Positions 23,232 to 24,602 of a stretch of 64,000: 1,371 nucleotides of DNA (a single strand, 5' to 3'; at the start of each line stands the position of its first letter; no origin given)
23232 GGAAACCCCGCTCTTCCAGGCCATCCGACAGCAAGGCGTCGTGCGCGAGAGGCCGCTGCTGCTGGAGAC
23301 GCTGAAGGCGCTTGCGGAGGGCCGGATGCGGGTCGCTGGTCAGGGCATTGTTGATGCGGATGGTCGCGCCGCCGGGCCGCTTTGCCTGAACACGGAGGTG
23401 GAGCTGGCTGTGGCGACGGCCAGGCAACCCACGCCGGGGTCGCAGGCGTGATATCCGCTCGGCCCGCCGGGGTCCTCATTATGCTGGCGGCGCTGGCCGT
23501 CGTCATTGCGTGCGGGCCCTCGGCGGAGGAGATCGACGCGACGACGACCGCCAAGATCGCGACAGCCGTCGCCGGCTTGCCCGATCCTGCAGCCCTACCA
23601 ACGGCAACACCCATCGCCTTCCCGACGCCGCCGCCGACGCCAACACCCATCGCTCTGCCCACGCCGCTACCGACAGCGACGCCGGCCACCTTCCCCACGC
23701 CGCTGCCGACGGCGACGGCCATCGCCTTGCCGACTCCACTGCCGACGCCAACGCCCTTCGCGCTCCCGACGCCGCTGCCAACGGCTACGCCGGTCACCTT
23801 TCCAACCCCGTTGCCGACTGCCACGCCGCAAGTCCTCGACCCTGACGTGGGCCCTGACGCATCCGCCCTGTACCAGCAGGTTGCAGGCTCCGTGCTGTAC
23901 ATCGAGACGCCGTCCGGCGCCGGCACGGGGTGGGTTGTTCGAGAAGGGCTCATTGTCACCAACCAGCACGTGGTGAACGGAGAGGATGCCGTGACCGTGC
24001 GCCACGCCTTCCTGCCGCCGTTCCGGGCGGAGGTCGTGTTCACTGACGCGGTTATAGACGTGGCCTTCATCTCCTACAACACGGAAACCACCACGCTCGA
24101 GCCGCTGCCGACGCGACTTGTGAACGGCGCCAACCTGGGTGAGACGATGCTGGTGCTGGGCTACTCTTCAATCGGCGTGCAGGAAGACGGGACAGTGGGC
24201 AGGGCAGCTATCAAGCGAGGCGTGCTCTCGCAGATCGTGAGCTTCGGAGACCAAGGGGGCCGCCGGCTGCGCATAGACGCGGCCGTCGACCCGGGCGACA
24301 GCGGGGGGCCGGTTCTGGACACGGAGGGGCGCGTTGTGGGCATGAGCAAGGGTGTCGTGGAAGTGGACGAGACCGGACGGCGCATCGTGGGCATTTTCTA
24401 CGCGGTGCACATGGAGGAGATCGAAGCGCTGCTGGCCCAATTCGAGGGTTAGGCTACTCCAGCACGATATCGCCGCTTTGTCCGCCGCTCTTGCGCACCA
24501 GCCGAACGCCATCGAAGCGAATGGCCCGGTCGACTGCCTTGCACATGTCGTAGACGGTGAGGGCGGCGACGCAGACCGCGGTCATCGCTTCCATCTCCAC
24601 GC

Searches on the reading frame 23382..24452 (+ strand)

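Call 98: search_protein_families(library=pfam, proteins=[window:23382-24452:+], max_evalue=0.001)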
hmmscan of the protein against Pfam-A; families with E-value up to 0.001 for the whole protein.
window:23382-24452:+ (356 aa): 2 families
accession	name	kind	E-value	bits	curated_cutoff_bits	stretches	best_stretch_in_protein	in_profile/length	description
PF13365.12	Trypsin_2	-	4.1e-22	79.9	27.6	1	181-321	1-144/144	Trypsin-like peptidase domain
PF00089.32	Trypsin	-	2.3e-06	28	20.6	1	174-339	20-210/220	Trypsin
